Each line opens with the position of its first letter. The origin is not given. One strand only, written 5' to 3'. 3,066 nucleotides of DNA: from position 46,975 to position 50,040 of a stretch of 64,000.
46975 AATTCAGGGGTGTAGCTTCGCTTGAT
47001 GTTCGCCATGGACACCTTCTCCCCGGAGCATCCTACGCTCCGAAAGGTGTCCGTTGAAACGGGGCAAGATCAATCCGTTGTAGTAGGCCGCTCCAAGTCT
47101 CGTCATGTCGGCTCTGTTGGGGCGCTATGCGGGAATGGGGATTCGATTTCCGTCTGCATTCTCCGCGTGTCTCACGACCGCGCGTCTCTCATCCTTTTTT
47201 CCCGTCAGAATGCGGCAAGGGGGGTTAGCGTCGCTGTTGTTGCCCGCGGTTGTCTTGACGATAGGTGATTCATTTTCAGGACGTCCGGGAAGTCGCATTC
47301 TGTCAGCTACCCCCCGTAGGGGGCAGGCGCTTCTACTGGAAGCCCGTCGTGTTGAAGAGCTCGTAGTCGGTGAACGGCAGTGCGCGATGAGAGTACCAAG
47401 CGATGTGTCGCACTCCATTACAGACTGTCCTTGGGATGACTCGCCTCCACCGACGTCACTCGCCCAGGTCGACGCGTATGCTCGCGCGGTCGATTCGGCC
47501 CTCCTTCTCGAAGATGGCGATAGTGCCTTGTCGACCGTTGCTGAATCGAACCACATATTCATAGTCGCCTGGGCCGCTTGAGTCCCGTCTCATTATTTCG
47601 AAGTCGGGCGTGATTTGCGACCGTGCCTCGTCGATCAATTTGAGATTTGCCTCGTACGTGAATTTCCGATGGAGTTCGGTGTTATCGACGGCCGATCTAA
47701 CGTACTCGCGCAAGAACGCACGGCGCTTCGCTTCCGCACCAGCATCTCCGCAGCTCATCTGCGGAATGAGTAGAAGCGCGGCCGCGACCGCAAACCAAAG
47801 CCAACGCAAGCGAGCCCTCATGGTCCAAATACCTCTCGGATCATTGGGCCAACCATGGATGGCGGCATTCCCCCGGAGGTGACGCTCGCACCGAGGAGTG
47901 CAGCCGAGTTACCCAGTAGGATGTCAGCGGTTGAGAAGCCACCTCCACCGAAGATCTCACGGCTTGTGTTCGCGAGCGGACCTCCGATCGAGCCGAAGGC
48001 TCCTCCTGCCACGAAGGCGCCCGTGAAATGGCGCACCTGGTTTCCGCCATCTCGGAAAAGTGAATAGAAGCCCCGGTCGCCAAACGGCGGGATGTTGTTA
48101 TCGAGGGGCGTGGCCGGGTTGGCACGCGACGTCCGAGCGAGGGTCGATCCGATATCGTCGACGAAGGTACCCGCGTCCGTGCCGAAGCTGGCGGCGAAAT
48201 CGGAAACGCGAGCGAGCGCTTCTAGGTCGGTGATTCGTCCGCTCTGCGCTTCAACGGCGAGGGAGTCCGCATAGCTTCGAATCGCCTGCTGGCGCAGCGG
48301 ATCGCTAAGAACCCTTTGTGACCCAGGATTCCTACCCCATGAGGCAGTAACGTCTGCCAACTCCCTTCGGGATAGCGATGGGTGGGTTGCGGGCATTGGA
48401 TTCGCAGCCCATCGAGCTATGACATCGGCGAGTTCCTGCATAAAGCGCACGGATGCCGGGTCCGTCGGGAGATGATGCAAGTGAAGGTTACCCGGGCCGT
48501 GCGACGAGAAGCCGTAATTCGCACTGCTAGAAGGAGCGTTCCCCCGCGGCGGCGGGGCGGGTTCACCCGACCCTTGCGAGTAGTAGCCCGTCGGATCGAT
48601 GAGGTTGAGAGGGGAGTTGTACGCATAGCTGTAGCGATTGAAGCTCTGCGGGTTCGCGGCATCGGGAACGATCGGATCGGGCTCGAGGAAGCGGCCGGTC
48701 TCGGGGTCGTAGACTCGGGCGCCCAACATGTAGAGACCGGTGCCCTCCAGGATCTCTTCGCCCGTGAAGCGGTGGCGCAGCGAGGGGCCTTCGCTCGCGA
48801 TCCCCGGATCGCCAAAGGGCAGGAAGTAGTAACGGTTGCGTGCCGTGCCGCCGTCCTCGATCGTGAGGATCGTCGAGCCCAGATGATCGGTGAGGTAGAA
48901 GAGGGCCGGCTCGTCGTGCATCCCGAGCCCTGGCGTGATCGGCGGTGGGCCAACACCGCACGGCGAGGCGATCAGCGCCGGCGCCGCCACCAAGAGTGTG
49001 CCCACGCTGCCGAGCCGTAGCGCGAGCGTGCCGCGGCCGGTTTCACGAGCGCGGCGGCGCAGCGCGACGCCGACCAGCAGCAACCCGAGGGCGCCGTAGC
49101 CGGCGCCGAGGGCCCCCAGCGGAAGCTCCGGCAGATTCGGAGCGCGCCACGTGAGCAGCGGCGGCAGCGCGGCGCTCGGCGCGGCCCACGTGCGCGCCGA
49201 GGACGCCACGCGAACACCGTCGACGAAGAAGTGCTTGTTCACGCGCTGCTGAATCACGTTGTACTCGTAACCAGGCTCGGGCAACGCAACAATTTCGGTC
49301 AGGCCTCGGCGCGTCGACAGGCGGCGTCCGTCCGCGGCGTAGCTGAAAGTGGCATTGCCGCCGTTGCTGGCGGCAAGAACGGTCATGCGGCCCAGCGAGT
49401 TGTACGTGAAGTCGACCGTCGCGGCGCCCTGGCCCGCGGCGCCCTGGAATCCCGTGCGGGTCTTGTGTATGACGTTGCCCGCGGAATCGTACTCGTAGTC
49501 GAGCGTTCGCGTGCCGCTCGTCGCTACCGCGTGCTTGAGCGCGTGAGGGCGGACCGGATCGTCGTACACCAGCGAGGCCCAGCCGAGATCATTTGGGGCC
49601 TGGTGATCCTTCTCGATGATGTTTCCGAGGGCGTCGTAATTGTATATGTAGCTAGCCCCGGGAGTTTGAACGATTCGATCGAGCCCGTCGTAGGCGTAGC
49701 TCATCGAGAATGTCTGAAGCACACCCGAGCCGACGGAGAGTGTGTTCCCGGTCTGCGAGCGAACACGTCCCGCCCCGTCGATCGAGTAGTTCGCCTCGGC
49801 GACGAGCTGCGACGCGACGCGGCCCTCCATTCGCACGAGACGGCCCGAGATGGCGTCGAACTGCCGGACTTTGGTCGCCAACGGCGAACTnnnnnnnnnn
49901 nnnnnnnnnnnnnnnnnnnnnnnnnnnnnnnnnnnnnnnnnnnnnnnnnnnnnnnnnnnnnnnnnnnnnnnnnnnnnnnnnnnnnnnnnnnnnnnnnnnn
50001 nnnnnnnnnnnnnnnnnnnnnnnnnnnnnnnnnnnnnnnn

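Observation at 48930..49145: Sorting-signal-like hydrophobic hairpin inserted inside the RHS protein just before the core domain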

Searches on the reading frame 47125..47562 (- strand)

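Call 25: search_protein_families(library=pfam, proteins=[window:47125-47562:-], max_evalue=0.001)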
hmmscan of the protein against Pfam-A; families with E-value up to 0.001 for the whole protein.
window:47125-47562:- (145 aa): 0 families

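Call 57: search_protein_families(library=pfam, proteins=[window:47125-47562:-], max_evalue=1)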
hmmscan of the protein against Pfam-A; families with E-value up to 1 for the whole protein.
window:47125-47562:- (145 aa): 1 family
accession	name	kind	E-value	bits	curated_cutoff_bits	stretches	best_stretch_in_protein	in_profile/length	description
PF08983.15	V1R_C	-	0.096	13.4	25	1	57-79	15-38/48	Vasopressin V1 receptor, C-terminal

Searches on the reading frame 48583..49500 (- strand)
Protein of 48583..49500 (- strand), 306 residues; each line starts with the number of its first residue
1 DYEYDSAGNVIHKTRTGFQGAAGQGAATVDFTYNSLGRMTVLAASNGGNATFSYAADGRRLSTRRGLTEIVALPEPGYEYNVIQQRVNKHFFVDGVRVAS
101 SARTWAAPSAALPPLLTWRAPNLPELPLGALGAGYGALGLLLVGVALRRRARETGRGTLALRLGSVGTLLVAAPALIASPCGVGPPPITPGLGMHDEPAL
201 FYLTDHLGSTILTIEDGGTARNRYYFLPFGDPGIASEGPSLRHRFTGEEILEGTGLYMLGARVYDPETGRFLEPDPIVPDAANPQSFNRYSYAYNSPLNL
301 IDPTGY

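Call 8: find_homologous_proteins(query=window:48583-49500:-, max_evalue=0.00001)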
Query window:48583-49500:- (306 aa): 50 proteins with E <= 0.00001 among 8000 candidates.
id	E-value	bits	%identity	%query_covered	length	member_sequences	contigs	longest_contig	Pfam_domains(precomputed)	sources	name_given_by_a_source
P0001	9.3e-67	244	54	72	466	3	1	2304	PF25023.2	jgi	-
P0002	1.6e-63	233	79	42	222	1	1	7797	PF25023.2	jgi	-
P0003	8.9e-60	221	60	56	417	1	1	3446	PF25023.2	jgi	jgi:RHS repeat-associated protein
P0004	1.5e-45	174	60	49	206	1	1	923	-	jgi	jgi:hypothetical protein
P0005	9.2e-36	142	75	28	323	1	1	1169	-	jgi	jgi:RHS repeat-associated protein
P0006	5.0e-25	107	51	34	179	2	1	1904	PF25023.2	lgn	-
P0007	9.7e-23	99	80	20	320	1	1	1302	-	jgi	-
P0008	3.7e-19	87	45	35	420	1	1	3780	PF25023.2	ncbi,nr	ncbi:MAG: RHS repeat-associated core domain-containing protein, partial [Desulfuromonadales bacteriu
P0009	6.1e-19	87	44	37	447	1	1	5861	PF25023.2,PF03527.21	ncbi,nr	ncbi:MAG: hypothetical protein HXS54_17355, partial [Theionarchaea archaeon]|nr:hypothetical protein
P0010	9.1e-19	86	45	35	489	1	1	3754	PF25023.2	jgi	-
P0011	1.1e-18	86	47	35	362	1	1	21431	PF25023.2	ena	-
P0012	1.1e-17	82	45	35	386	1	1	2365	PF25023.2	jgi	jgi:RHS repeat-associated protein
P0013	9.8e-17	79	48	34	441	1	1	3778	PF25023.2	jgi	jgi:RHS repeat-associated protein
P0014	1.3e-16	79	43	36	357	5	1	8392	PF25023.2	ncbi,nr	ncbi:MAG: hypothetical protein PWQ63_1572, partial [Methanolobus sp.]|nr:hypothetical protein [Metha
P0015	2.2e-16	78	47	38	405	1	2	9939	PF25023.2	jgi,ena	-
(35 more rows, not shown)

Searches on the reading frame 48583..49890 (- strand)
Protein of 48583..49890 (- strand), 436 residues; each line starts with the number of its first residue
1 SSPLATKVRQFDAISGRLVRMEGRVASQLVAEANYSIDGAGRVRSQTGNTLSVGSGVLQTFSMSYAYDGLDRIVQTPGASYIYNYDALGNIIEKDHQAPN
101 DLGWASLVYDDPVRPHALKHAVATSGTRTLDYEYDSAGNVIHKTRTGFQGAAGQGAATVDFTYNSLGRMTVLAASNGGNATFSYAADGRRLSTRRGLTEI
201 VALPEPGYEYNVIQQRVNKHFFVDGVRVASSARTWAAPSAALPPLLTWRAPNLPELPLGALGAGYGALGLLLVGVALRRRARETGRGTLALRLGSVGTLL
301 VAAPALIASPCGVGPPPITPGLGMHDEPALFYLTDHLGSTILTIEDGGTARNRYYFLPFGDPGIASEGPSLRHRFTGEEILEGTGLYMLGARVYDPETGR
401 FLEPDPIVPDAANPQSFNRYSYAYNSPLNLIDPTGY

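Call 63: predict_structure(alignment_id=A4)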
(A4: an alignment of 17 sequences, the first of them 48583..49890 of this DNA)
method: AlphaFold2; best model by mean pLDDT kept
length: 436 residues; sequences in the alignment: 17
mean_pLDDT: 80.4   pTM: 0.75
mean pLDDT of the five models: 80.4, 77.4, 76.0, 75.5, 71.5
residues with pLDDT >= 90: 149; 70-90: 194; 50-70: 59; < 50: 34
segments of 3 or more residues with pLDDT < 50: 238-253, 308-311, 424-430
pLDDT, mean of each block of 10 residues (from residue 1): 87 92 94 93 91 91 89 83 89 85 90 91 92 94 87 75 92 90 85 85 86 84 89 66 45 55 75 75 61 74 52 53 75 91 91 86 71 87 85 89 82 77 50 48
secondary structure, 60 per line:
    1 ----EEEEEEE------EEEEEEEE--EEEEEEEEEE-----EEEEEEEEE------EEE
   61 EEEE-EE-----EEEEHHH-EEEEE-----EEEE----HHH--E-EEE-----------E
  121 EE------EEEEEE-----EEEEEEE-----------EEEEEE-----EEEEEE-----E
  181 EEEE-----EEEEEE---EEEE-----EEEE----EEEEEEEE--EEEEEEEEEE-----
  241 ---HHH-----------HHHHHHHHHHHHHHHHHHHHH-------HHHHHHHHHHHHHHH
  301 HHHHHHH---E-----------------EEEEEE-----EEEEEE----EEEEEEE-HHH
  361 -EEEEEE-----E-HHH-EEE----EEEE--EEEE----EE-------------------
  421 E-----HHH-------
elements in order: E5-11 E18-25 E28-37 E43-51 E58-64 E73-76 E81-85 E91-94 E106-108 E120-122 E129-134 E140-146 E158-163 E169-174 E180-184 E190-195 E199-202 E208-211 E216-223 E226-235 H258-278 H286-307 E329-334 E340-345 E350-356 E362-367 E379-381 E386-389 E392-395

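Call 77: fold_search(model_id=the predicted structure, library=pdb)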
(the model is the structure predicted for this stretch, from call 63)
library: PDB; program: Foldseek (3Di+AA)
matches with E <= 10: 446; with E <= 0.001: 46
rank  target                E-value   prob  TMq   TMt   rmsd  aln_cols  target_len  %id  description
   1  8cp6_B                2.4e-16  1.00  0.43  0.21   9.5       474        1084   18  Type six secretion system exported effector 5 (Tse5) (released 2023-12-06)
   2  7q97_A                1.7e-15  1.00  0.29  0.14  20.5       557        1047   16  Structure of the bacterial type VI secretion system effector RhsA. (released 2021-12-22)
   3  9ifo_A                2.7e-15  1.00  0.61  0.20   4.8       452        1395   18  Structure of Teneurin-Like Protein (TLP) (released 2026-03-11)
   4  6fb3_A                2.7e-15  1.00  0.62  0.16   4.2       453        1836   16  Teneurin 2 Partial Extracellular Domain (released 2018-03-28)
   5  5kis_B                4.2e-15  1.00  0.40  0.28  13.0       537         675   14  YenB/RHS2 complex (released 2017-08-09)
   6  8r54_A                5.6e-15  1.00  0.61  0.14   4.1       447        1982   16  Mouse teneurin-3 non-compact subunit - A0B0 isoform (released 2024-05-08)
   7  6ske_A                7.3e-15  1.00  0.62  0.16   4.2       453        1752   16  Teneurin 2 in complex with Latrophilin 2 Lec domain (released 2020-02-12)
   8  9g2h_A                7.3e-15  1.00  0.61  0.21   4.2       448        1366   16  Mouse Teneurin2 dimer variant A1B0 (released 2026-01-21)
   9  7ban_A                7.3e-15  1.00  0.60  0.15   4.6       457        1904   16  human Teneurin4 Mut C2 (released 2022-01-12)
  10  8qjd_B                7.7e-15  1.00  0.31  0.15  16.9       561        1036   15  T6SS-linked Rhs repeat protein - Salmonella bongori Rhs-core domain (released 2024-09-25)
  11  8qjc                  1.0e-14  1.00  0.30  0.16  17.2       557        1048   16  T6SS-linked Rhs repeat protein - Salmonella bongori Rhs-core domain with toxin domain (released 2024-09-25)
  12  9g2f_A                2.0e-14  1.00  0.61  0.16   4.9       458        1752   16  Mouse Teneurin2 dimer variant A1B1 (released 2026-01-21)
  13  8h8a_A                2.3e-14  1.00  0.29  0.15  19.6       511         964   14  Type VI secretion system effector RhsP in its post-autoproteolysis and monomeric form (released 2023-01-18)
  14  8qja_D                2.7e-14  1.00  0.30  0.16  14.0       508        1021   14  T6SS-linked Rhs repeat protein - Advenella mimigardefordensis VgrG-Rhs core (released 2024-09-25)
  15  9g42_A                4.0e-14  1.00  0.61  0.17   4.9       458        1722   16  Mouse Teneurin2 dimer variant A0B0 (released 2026-01-21)
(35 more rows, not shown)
